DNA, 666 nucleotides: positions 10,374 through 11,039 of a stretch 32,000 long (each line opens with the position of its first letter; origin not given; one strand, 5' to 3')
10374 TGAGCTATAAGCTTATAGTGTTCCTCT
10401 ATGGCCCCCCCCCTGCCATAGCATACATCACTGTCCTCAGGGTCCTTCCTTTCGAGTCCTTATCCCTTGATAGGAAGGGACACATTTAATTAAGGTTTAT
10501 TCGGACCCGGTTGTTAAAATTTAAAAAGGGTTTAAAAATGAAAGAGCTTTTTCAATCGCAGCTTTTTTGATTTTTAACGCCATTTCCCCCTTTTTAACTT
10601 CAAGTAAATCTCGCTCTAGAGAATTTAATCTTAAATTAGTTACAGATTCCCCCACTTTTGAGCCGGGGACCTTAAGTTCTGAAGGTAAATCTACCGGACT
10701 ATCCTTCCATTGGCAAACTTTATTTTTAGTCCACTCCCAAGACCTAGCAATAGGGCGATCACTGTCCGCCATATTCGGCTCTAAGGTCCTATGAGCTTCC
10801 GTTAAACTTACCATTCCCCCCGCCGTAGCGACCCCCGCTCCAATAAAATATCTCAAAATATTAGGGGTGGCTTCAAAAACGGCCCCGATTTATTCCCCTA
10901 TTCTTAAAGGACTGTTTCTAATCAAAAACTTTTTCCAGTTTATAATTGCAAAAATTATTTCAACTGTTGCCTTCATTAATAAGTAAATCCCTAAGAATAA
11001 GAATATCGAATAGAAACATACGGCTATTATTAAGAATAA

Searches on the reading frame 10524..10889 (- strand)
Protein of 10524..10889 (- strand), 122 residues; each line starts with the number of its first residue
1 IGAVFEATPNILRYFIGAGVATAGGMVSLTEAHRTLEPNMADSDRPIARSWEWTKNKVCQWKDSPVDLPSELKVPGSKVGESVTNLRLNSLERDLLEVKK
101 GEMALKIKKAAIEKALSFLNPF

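Call 27: search_protein_families(library=pfam, max_evalue=0.01, proteins=[window:10524-10889:-])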
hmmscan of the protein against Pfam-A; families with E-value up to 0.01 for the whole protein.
seq(122 aa): 0 families
